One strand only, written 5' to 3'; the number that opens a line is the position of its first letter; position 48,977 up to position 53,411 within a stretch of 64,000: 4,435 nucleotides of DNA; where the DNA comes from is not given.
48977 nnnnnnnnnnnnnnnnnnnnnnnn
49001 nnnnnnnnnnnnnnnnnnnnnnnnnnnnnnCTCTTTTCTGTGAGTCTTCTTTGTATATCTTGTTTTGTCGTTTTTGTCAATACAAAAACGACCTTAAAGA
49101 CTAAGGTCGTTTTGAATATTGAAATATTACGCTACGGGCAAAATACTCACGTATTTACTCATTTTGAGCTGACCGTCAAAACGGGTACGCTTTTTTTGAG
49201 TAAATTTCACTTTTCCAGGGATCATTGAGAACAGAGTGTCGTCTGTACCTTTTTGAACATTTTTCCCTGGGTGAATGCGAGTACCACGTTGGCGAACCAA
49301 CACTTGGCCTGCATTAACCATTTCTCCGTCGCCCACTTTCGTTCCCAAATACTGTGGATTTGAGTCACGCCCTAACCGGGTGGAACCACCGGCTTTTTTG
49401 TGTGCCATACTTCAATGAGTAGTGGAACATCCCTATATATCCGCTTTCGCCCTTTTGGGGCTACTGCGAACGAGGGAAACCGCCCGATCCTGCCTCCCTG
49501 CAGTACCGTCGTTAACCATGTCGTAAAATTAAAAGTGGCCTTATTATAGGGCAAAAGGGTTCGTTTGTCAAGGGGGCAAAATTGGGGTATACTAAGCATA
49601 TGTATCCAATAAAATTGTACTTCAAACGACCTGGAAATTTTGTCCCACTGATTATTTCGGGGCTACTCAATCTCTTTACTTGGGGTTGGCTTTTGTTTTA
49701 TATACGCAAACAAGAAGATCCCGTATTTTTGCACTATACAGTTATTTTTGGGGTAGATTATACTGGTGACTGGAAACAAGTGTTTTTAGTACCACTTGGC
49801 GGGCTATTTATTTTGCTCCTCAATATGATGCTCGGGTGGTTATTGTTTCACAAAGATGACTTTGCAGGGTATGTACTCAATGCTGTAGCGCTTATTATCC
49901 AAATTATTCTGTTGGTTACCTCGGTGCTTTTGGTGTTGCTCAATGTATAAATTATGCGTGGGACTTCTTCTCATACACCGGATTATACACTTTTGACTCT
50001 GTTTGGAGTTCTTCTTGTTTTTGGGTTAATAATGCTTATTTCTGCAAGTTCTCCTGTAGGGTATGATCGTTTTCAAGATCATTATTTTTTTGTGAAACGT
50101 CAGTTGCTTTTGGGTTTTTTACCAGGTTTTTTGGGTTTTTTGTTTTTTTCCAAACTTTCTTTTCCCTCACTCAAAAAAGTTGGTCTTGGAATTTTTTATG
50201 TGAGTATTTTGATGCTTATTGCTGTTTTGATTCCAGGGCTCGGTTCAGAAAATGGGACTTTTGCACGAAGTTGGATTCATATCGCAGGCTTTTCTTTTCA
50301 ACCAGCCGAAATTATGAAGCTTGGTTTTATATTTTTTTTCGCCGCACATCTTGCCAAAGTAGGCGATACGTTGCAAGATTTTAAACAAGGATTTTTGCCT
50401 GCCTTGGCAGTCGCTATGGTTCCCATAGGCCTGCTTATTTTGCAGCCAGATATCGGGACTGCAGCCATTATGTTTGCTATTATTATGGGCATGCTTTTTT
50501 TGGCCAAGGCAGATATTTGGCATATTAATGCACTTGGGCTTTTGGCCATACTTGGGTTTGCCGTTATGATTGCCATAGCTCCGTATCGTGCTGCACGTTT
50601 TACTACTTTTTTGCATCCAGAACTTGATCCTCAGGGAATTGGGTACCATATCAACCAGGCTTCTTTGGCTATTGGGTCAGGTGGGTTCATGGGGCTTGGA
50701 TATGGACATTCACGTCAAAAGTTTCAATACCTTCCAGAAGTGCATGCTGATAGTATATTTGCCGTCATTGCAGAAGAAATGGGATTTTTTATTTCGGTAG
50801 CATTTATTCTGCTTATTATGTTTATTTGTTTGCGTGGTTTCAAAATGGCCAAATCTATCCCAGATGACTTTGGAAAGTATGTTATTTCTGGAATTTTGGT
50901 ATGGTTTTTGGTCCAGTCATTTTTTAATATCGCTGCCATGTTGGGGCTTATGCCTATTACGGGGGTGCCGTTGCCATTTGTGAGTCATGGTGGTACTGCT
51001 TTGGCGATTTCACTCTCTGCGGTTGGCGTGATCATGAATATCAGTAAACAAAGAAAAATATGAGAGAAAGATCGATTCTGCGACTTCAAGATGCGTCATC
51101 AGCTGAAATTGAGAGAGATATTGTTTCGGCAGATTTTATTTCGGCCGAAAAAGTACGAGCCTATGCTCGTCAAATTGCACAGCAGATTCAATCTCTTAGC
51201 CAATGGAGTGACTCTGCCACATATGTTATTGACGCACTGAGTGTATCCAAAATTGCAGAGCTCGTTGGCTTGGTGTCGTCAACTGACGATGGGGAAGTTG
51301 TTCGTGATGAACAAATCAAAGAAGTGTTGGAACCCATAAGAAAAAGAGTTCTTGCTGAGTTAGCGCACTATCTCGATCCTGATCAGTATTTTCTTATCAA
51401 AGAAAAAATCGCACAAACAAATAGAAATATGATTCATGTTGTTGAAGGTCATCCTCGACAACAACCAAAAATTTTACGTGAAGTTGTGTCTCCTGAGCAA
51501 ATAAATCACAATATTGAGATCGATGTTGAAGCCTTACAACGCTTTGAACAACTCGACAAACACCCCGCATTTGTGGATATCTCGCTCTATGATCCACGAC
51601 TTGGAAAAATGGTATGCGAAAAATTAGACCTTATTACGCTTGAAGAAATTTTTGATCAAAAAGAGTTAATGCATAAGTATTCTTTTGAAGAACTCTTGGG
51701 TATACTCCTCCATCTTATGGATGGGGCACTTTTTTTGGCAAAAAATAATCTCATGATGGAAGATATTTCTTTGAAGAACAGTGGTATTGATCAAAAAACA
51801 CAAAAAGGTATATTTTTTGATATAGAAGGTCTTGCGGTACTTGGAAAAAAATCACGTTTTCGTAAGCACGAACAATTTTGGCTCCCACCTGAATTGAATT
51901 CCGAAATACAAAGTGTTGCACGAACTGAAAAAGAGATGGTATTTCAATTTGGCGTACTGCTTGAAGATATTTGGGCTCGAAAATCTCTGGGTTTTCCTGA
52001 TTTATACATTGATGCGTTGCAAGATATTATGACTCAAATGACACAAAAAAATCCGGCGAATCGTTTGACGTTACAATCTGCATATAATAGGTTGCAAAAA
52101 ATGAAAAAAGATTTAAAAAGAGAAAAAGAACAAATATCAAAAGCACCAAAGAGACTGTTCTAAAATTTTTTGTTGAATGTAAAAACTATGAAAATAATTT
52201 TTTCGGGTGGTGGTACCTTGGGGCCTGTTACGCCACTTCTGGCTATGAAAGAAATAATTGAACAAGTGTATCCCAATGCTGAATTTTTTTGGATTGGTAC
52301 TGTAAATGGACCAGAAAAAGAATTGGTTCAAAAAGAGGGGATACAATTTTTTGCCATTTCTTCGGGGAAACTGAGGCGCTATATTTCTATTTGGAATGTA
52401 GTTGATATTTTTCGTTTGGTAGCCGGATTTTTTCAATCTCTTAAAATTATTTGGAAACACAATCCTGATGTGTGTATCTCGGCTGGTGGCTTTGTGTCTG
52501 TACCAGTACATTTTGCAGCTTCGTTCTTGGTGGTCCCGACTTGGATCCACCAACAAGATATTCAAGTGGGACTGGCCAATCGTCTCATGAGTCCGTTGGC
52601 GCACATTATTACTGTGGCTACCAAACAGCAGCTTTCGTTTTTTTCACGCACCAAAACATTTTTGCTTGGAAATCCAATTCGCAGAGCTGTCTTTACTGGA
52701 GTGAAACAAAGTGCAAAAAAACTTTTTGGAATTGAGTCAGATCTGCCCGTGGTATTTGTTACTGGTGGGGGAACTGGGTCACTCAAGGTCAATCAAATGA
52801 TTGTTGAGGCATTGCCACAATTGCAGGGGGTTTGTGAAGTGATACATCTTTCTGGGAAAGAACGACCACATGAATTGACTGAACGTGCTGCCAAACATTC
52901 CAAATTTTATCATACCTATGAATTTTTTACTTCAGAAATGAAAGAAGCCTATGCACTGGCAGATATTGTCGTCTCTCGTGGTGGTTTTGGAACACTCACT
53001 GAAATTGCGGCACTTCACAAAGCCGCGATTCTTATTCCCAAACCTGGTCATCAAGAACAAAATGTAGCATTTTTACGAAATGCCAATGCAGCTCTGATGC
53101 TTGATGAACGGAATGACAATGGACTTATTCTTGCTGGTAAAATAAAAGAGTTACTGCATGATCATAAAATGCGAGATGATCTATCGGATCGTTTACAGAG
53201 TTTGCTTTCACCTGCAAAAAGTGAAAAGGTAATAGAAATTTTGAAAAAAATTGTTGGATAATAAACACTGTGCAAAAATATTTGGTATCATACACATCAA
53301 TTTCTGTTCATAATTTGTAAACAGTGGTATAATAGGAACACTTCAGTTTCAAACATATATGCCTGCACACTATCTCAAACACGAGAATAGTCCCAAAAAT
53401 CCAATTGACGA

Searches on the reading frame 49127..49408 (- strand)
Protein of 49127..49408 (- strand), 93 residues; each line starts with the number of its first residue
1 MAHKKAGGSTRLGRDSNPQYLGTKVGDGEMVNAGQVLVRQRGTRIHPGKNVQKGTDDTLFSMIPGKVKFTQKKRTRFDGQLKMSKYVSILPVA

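Call 94: search_protein_families(library=pfam, proteins=[window:49127-49408:-], max_evalue=0.00001)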
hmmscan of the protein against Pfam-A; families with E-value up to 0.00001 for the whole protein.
window:49127-49408:- (93 aa): 1 family
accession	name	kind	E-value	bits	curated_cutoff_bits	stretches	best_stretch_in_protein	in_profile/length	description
PF01016.24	Ribosomal_L27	-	2.5e-32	111.2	20.5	1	2-75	1-74/79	Ribosomal L27 protein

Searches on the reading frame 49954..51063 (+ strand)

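Call 94: search_protein_families(library=pfam, proteins=[window:49954-51063:+], max_evalue=0.00001)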
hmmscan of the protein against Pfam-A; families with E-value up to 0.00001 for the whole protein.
window:49954-51063:+ (369 aa): 1 family
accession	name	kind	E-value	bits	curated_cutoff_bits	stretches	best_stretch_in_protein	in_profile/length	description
PF01098.24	FTSW_RODA_SPOVE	-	3.2e-95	319.6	26.4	1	13-368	3-355/356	Cell cycle protein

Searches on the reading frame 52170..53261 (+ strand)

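Call 95: search_protein_families(library=pfam, proteins=[window:52170-53261:+], max_evalue=0.00001)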
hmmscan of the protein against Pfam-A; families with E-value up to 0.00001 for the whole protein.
window:52170-53261:+ (363 aa): 2 families
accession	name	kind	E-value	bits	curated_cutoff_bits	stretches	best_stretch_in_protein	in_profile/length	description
PF04101.22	Glyco_tran_28_C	-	3.9e-28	99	22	1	194-333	1-145/166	Glycosyltransferase family 28 C-terminal domain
PF03033.26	Glyco_transf_28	-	3.6e-26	92.3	26.2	1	9-145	1-135/139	Glycosyltransferase family 28 N-terminal domain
